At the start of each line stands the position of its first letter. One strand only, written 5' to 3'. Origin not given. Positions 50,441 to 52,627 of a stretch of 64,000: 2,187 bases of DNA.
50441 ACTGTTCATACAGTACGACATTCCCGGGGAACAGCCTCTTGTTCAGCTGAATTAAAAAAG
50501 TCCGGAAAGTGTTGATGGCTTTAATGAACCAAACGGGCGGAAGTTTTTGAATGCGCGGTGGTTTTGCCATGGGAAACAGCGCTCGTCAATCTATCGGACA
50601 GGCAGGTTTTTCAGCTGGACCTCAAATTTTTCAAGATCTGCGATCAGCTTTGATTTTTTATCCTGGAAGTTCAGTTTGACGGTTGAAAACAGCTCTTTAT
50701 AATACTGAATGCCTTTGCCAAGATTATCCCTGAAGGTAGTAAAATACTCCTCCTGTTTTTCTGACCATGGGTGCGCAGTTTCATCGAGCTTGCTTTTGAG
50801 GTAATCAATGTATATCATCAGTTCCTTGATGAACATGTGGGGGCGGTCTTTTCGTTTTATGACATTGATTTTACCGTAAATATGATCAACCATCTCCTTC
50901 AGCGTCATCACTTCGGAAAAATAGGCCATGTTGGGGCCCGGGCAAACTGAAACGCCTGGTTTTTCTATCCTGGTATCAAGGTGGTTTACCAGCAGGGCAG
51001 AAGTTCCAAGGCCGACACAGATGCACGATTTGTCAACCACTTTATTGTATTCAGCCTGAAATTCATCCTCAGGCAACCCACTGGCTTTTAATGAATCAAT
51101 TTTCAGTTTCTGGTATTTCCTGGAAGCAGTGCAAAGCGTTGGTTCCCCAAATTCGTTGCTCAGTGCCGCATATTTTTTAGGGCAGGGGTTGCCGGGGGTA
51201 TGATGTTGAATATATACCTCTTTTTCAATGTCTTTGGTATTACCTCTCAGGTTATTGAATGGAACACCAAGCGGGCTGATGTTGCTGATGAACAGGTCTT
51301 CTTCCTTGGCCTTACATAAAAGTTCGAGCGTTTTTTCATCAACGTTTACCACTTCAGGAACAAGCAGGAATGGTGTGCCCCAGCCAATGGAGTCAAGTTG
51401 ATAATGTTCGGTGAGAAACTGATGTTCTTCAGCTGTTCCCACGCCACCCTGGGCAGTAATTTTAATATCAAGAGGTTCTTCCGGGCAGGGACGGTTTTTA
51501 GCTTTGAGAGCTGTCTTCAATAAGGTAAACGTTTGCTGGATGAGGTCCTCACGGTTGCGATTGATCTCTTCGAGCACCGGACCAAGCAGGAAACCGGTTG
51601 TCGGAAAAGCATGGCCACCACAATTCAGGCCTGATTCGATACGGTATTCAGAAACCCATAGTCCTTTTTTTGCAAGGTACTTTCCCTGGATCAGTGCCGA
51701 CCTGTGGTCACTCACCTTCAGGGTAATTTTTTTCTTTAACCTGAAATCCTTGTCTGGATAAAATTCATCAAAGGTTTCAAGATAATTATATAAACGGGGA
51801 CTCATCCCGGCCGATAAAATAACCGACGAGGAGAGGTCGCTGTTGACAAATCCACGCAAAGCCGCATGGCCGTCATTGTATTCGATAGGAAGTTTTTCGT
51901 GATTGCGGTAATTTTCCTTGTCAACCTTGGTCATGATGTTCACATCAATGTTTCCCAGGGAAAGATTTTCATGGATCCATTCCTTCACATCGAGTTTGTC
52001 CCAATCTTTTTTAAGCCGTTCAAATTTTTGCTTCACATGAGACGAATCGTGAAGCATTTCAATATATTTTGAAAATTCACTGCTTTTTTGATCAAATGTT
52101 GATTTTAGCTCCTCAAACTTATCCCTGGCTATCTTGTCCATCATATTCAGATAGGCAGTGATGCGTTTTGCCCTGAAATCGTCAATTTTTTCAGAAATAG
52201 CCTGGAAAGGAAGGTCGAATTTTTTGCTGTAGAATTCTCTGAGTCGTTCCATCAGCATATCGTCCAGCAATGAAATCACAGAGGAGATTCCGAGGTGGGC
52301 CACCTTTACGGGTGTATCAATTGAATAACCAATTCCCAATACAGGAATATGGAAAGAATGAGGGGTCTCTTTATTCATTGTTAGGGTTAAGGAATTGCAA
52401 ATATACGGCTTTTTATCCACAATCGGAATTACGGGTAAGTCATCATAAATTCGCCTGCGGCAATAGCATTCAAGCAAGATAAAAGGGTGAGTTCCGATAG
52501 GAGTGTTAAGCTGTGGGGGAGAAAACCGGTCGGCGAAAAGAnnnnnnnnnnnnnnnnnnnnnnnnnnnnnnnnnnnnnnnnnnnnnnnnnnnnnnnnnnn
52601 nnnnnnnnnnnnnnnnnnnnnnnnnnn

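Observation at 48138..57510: Unclassified biosynthetic-looking gene cluster: hot-dog dehydratase, HADH-like, CxxCH protein, GT2-DUF2062, B12-radical SAM, two unknowns, O-MT remnant, PaaK-like ligase, with no KS or ACP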

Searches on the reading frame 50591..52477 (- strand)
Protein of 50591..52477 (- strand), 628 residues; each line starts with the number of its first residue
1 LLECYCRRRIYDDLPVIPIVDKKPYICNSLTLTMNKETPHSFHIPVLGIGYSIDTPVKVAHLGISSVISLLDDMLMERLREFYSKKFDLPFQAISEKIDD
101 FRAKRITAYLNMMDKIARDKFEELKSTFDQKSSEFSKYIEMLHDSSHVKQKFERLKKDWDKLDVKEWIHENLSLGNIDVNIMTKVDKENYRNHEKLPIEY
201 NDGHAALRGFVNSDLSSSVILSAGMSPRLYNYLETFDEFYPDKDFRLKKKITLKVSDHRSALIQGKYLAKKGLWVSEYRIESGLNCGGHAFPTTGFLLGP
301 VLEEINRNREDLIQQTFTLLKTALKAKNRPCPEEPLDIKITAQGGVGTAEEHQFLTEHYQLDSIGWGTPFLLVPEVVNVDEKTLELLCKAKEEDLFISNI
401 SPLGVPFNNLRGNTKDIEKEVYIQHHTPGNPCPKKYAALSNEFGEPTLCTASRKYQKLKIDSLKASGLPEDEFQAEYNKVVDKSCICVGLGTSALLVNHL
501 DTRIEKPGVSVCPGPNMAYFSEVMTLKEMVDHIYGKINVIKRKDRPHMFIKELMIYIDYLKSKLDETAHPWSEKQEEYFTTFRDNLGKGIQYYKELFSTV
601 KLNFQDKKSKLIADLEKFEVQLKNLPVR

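Call 4: search_protein_families(library=pfam, proteins=[window:50591-52477:-], max_evalue=0.01)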
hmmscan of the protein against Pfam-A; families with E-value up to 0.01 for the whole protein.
window:50591-52477:- (628 aa): 0 families

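Call 5: search_protein_families(library=ncbifam, proteins=[window:50591-52477:-], max_evalue=0.01)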
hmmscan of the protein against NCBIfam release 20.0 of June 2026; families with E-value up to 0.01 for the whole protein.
window:50591-52477:- (628 aa): 0 families

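Call 20: find_encoding_contigs(protein=window:50591-52375:-, flank=10000, max_places=6)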
Protein window:50591-52375:- (594 aa): no gene with exactly this product is on record in the collection.
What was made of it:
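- Tried and rejected: Exact look-up of the 595-aa protein failed (call 20).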

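Call 22: find_homologous_proteins(query=window:50591-52375:-, max_evalue=0.001)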
Query window:50591-52375:- (594 aa): 8000 proteins with E <= 0.001 among 8000 candidates; the best 120 are listed.
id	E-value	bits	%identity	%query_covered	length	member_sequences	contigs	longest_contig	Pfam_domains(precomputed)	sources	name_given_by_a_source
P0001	0.0e+0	1224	88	100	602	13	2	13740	-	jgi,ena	-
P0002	0.0e+0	1222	89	100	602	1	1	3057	-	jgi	jgi:hypothetical protein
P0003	0.0e+0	1217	88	100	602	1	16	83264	-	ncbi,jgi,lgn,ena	jgi:hypothetical protein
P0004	0.0e+0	1217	88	100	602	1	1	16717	-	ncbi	-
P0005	0.0e+0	1216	88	100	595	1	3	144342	-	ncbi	ncbi:MAG: hypothetical protein WCO44_13400 [Bacteroidota bacterium]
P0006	0.0e+0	1214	88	100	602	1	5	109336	-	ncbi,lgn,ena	-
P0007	0.0e+0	1213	87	100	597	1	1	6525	-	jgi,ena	jgi:hypothetical protein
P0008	0.0e+0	1212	88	100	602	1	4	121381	-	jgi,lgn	-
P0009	0.0e+0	1211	87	100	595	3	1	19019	-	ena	-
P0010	0.0e+0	1210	87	100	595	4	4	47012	-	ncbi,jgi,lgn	jgi:hypothetical protein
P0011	0.0e+0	1207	87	100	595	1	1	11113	-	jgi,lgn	jgi:hypothetical protein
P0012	0.0e+0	1206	87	100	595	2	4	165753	-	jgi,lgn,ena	-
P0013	0.0e+0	1203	87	100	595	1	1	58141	-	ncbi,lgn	-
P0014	0.0e+0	1203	87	100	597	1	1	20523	-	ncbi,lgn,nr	ncbi:MAG: hypothetical protein Q8M08_02485 [Bacteroidales bacterium]|nr:hypothetical protein [Bacter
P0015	0.0e+0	1202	87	100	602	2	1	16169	-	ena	-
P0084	1.9e-257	874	64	99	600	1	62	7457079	-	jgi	jgi:hypothetical protein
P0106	9.2e-252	855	63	99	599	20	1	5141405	-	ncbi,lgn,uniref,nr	ncbi:hypothetical protein [Prolixibacter sp. NT017]|uniref:hypothetical protein n=1 Tax=Prolixibacte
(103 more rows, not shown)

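Call 23: find_encoding_contigs(protein=P0106, flank=10000, max_places=2)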
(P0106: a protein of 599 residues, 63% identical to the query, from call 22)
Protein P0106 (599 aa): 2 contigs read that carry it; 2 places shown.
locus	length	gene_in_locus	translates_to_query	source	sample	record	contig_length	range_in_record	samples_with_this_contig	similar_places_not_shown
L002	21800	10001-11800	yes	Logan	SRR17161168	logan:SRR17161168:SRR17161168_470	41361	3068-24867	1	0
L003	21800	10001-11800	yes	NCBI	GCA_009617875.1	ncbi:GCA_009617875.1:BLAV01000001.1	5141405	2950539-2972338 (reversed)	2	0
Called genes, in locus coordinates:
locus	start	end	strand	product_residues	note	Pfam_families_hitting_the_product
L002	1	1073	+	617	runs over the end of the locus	-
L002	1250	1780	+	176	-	PF10543:ORF6N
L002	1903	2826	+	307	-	PF19777:DUF6263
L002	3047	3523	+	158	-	-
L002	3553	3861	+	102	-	-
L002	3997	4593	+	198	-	PF11667:DUF3267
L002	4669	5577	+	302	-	PF02517:Rce1-like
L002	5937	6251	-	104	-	-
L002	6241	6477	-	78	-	-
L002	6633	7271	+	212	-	PF16291:DUF4937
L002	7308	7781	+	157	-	PF06445:GyrI-like, PF14526:Cass2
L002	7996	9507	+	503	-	PF02771:Acyl-CoA_dh_N (weak), PF02770:Acyl-CoA_dh_M, PF00441:Acyl-CoA_dh_1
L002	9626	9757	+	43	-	-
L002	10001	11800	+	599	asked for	-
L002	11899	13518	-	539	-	PF00884:Sulfatase, PF01663:Phosphodiest (faint), PF16347:SGSH_C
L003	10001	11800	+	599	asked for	-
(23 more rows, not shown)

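Call 24: find_encoding_contigs(protein=P0084, flank=10000, max_places=2)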
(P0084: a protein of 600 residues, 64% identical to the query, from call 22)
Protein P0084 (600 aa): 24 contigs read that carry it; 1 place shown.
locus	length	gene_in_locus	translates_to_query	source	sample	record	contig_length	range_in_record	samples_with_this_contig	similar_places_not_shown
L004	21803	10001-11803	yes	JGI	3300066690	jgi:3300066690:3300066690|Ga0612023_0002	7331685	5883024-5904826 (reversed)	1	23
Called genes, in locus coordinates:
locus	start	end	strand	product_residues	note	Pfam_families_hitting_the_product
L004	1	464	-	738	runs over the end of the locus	PF00211:Guanylate_cyc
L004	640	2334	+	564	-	PF14322:SusD-like_3, PF07980:SusD_RagB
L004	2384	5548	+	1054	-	PF13620:CarboxypepD_reg, PF13715:CarbopepD_reg_2, PF07715:Plug, PF00593:TonB_dep_Rec_b-barrel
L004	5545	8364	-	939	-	PF02837:Glyco_hydro_2_N, PF00703:Glyco_hydro_2 (faint), PF02836:Glyco_hydro_2_C (weak)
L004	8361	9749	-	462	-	PF00083:Sugar_tr, PF07690:MFS_1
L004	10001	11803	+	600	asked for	-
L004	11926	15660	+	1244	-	PF02837:Glyco_hydro_2_N, PF22666:Glyco_hydro_2_N2, PF00703:Glyco_hydro_2, PF02836:Glyco_hydro_2_C, PF13385:Laminin_G_3, PF16353:LacZ_4, PF02929:Bgal_small_N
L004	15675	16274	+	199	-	PF11667:DUF3267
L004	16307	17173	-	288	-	-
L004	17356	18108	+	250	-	PF00657:Lipase_GDSL, PF13472:Lipase_GDSL_2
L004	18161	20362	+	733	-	PF07695:7TMR-DISM_7TM, PF02518:HATPase_c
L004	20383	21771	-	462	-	PF00884:Sulfatase, PF01663:Phosphodiest, PF16347:SGSH_C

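Call 26: find_related_loci(query=A1, collection=genome_contigs, flank=10000)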
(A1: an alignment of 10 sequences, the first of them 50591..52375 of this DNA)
Query A1 (594 aa) in genome_contigs; peptide patterns used: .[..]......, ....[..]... (x = any residue, [..] = any of these).
600 stretches matched a pattern (row limit reached: there are more); 596 encode a relative of the query (tblastn E <= 1e-3); the best 80 are kept; 80 distinct loci.
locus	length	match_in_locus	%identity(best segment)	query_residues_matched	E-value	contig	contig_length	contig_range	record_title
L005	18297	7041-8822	87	1-594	0e+0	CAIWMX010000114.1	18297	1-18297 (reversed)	MAG: uncultured Bacteroidales bacterium isolate AM-2014_bin-2482 genome assembly, contig: bin-2482:114/140, whole genome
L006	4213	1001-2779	87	1-593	0e+0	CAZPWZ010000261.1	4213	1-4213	MAG TPA_asm: uncultured Draconibacterium sp. isolate SRP302447_co3_194 genome assembly, contig: NODE_65218_length_4213_c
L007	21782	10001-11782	87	1-594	0e+0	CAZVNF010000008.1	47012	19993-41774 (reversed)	MAG TPA_asm: uncultured Draconibacterium sp. isolate SRP272421_co4_125 genome assembly, contig: NODE_1203_length_47012_c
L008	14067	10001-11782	87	1-594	0e+0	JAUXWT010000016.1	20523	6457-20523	MAG: Bacteroidales bacterium isolate C15_metabat.bin.17 C15_k141_68457, whole genome shotgun sequence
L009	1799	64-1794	66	6-582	0e+0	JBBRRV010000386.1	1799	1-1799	MAG: Bacteroidales bacterium isolate La2_maxbin2.001 La2_maxbin2.001_K_67962L1799_cov_228.0000, whole genome shotgun seq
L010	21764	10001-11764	62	6-593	0e+0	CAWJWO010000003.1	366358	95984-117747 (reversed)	MAG: uncultured Bacteroidetes bacterium isolate MFD01231.bin.1.99 genome assembly, contig: contig_20267, whole genome sh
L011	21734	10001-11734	62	6-582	0e+0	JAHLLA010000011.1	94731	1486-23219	MAG: Bacteroidetes bacterium isolate MAG23 NODE_800_length_94731_cov_901.842146, whole genome shotgun sequence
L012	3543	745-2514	62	6-594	0e+0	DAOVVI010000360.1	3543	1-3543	MAG TPA_asm: Cyclobacteriaceae bacterium isolate CSMAG_1701 CSMAG_1701_k141_1641500_length_3543_cov_12.1999, whole genom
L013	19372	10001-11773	61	6-593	0e+0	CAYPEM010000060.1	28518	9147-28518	MAG TPA_asm: uncultured Chitinophagaceae bacterium isolate SRP292972_co2_148 genome assembly, contig: NODE_1486_length_2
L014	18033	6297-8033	61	6-583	0e+0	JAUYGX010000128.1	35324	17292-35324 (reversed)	MAG: Bacteroidales bacterium isolate C24_maxbin.026 C24_k141_676844, whole genome shotgun sequence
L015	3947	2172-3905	63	6-582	0e+0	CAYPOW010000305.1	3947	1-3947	MAG TPA_asm: uncultured Draconibacterium sp. isolate SRP191223_co1_1 genome assembly, contig: NODE_35404_length_3947_cov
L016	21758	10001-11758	61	6-591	0e+0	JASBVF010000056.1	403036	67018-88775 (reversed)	MAG: Bacteroidota bacterium isolate BWSM_97 k141_742541, whole genome shotgun sequence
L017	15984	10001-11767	61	6-593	0e+0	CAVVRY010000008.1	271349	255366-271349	MAG: uncultured Bacteroidales bacterium isolate MFD03804.bin.1.166 genome assembly, contig: contig_39363, whole genome s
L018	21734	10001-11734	62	6-583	0e+0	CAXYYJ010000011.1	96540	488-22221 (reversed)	MAG: uncultured Draconibacterium sp. isolate ERR13599002_concoct_74 genome assembly, contig: ERZ24875815.22, whole genom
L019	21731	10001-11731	60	6-582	0e+0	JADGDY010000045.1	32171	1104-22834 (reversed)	MAG: Bacteroidales bacterium isolate BB22 NODE_1280_length_32171_cov_5.316756, whole genome shotgun sequence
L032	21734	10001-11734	61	6-582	0e+0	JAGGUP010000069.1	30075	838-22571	MAG: Bacteroidales bacterium isolate AUK077 PB_MBMC_031_c_000000000046, whole genome shotgun sequence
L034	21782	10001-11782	59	1-593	0e+0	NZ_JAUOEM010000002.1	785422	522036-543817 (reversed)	Flavivirga amylovorans strain KACC 14157 contig2, whole genome shotgun sequence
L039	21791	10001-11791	58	6-594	0e+0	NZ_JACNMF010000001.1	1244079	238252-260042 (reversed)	Hyunsoonleella aquatilis strain SJ7 contig1, whole genome shotgun sequence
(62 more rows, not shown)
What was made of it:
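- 50591..52378 (-): 595-aa orphan protein; a passenger gene, not a core cluster member. More than 8000 homologues (call 22), about 60% identical across phyla (call 26).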

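Call 31: search_protein_families(library=ncbifam, proteins=[L007:75-2603:+, L007:2604-4124:+, L007:4117-5805:+, L007:7572-9959:+, L007:11789-12886:+, L007:12864-14096:+, L007:14116-14619:+, L007:14620-15627:+, L007:15648-15932:+, L007:15950-17035:+], max_evalue=0.001)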
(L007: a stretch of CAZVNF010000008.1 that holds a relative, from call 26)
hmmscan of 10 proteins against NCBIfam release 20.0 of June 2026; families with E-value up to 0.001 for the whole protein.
L007:75-2603:+ (842 aa): 6 families
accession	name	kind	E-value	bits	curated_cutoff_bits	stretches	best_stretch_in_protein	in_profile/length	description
NF052611.1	beta_gal_Bga2A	equivalog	1.8e-14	52.7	999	1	195-443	200-457/1007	beta-galactosidase, LacZ type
NF007666.0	PRK10340.1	equivalog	2.2e-11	42.4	1284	1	263-445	271-451/1030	beta-galactosidase subunit alpha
NF050095.1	BetGlucuronLacZ4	equivalog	9.2e-11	40.5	950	1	211-446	172-410/666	beta-glucuronidase LacZ4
NF041462.1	GalA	equivalog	2.1e-09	36.1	900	1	194-443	164-404/763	beta-galactosidase GalA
NF007074.0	PRK09525.1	subfamily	4.4e-09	34.7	1221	1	255-448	277-467/1027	beta-galactosidase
NF041463.1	GalB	equivalog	7e-08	30.7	900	1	73-450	128-485/869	beta-galactosidase GalB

L007:2604-4124:+ (506 aa): 29 families (the best 25 are shown)
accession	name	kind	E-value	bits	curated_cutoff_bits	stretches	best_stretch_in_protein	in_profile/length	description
TIGR02733.1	desat_CrtD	equivalog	7.5e-34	117.2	549.7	2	218-492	223-487/492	C-3',4' desaturase CrtD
TIGR02730.1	carot_isom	equivalog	3.5e-32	111.9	586.9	1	4-484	1-479/493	carotenoid isomerase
TIGR02734.1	crtI_fam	subfamily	2.5e-22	79.2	238.1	1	6-318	1-311/504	phytoene desaturase family protein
NF058655.1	CrtID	equivalog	9.7e-20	70.8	640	1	6-356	1-351/478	bifunctional phytoene desaturase/3,4-desaturase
NF045637.1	carotdesatCrtDProt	equivalog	2.5e-17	62.6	580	2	6-55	1-50/485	1-hydroxycarotenoid 3,4-desaturase CrtD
NF042421.1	hydcarot_desat_CrtD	equivalog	5e-14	51.6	500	1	5-326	3-319/487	1-hydroxycarotenoid 3,4-desaturase CrtD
NF045689.1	BCarotKetCrtO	equivalog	3.2e-13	49.1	1000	1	1-44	1-44/563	beta-carotene ketolase CrtO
NF005560.0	PRK07233.1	equivalog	1.9e-11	43.5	252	1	5-57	2-54/435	hypothetical protein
TIGR03467.1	HpnE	equivalog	2.2e-09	37.2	283.05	1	6-82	1-77/430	hydroxysqualene dehydroxylase HpnE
NF005548.0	PRK07208.1-4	equivalog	1.2e-07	30.7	389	1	5-58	5-58/488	hypothetical protein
TIGR00562.1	proto_IX_ox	equivalog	1.5e-07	30.4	97.85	1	5-57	4-58/470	protoporphyrinogen oxidase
TIGR00275.1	TIGR00275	subfamily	2e-06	26.9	183.8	0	6-40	1-35/401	aminoacetone oxidase family FAD-binding enzyme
NF008845.0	PRK11883.1-5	equivalog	4.8e-06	25.1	560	1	3-56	4-63/468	protoporphyrinogen oxidase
NF005545.0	PRK07208.1-1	equivalog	5.2e-06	25.1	451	1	4-58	8-63/504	hypothetical protein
TIGR00292.1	TIGR00292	equivalog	1.5e-05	24.4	148.3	1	5-41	23-59/254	sulfide-dependent adenosine diphosphate thiazole synthase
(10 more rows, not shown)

L007:4117-5805:+ (562 aa): 1 family
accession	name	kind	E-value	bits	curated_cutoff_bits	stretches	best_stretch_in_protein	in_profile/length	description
NF040521.1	C45_proenzyme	subfamily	2.5e-65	220.9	85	1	79-420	1-311/313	C45 family autoproteolytic acyltransferase/hydrolase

L007:7572-9959:+ (795 aa): 1 family
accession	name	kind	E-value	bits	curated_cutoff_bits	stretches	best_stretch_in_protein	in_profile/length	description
NF052345.1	S_layer_anammox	exception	4.1e-08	31.1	1400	1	33-120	1313-1398/1596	Kustd1514 family S-layer glycoprotein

L007:11789-12886:+ (365 aa): 5 families
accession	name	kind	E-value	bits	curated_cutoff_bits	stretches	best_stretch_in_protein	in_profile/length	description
TIGR02716.1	C20_methyl_CrtF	equivalog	7.4e-12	44.9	276.1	1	53-344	9-299/306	bacteriochlorophyllide d C-20 methyltransferase BchU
TIGR04543.1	ketoArg_3Met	equivalog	6.7e-06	25.4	425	0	198-301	151-262/336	2-ketoarginine methyltransferase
NF053543.1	FlxJ_fam_MTase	equivalog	3.1e-05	23.1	560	1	59-305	38-289/352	FlxJ family methyltransferase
NF041675.1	sarc_dimgly_tmase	equivalog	0.00081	19.4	550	0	192-325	62-196/278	sarcosine/dimethylglycine N-methyltransferase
TIGR03534.1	RF_mod_PrmC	equivalog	0.00089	18.8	199.1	0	198-262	90-156/253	peptide chain release factor N(5)-glutamine methyltransferase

L007:12864-14096:+ (410 aa): 5 families
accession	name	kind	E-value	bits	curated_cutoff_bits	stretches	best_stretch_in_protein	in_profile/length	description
NF033858.1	ABC2_perm_RbbA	equivalog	1.3e-14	53.1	1050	1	7-405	531-904/909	ribosome-associated ATPase/putative transporter RbbA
NF038293.1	permease_SagH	equivalog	8.2e-13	47.9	450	1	229-397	198-358/370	SagH family ABC transporter permease subunit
TIGR00025.1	Mtu_efflux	paralog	6.7e-09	35.6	146.9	1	202-408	32-236/238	ABC transporter efflux protein, DrrB family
TIGR00955.1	3a01204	subfamily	1.8e-08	33.4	736.35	1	293-368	470-545/617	pigment precursor permease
TIGR01247.1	drrB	subfamily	6.6e-05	22.7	223.05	1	212-394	51-225/236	daunorubicin resistance ABC transporter membrane protein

L007:14116-14619:+ (167 aa): 2 families
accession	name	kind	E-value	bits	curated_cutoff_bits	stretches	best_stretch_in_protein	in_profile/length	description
NF053545.1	flexirubin_DarG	equivalog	2.5e-15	56.8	170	1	14-122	19-128/129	flexirubin biosynthesis protein DarG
NF053536.1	DarG_fam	subfamily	5.9e-15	55.6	70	1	13-124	17-129/131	DarG family dialkylresorcinol biosynthesis protein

L007:14620-15627:+ (335 aa): 1 family
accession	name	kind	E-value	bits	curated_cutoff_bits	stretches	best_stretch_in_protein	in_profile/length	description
NF053550.1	DarH_acyl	equivalog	7.9e-97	324.3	300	1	5-330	1-324/325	BtrH-related acyltransferase DarH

L007:15648-15932:+ (94 aa): 10 families
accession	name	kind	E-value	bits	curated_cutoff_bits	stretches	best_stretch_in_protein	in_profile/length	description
NF006617.0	PRK09184.1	subfamily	3.6e-18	65.4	70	1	4-90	10-95/96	phosphopantetheine-binding protein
NF002148.0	PRK00982.1-2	subfamily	6.8e-07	29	71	1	7-88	4-77/79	acyl carrier protein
NF005480.0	PRK07081.1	equivalog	1.6e-06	27.9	72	1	24-90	16-78/83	acyl carrier protein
TIGR00517.1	acyl_carrier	equivalog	2.2e-06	27.5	70.45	1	11-88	7-76/77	acyl carrier protein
NF003757.0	PRK05350.1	equivalog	2.7e-06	27.4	65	1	23-85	19-80/83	acyl carrier protein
NF002151.0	PRK00982.1-5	equivalog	6.6e-06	26.2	92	1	11-88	7-76/78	acyl carrier protein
NF052616.1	ACP_for_OlsHI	equivalog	1.4e-05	25.4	130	1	6-89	2-81/83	ornithine lipid biosynthesis acyl carrier protein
NF058660.1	cispen_ACP_AmcB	equivalog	1.5e-05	25.1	80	1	11-89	5-79/80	cispentacin biosynthesis acyl carrier protein AmcB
NF002149.0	PRK00982.1-3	equivalog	2.1e-05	24.4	106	1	9-87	5-75/78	acyl carrier protein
NF002147.0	PRK00982.1-1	equivalog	0.00034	20.4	84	1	4-88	4-80/83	acyl carrier protein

L007:15950-17035:+ (361 aa): 0 families
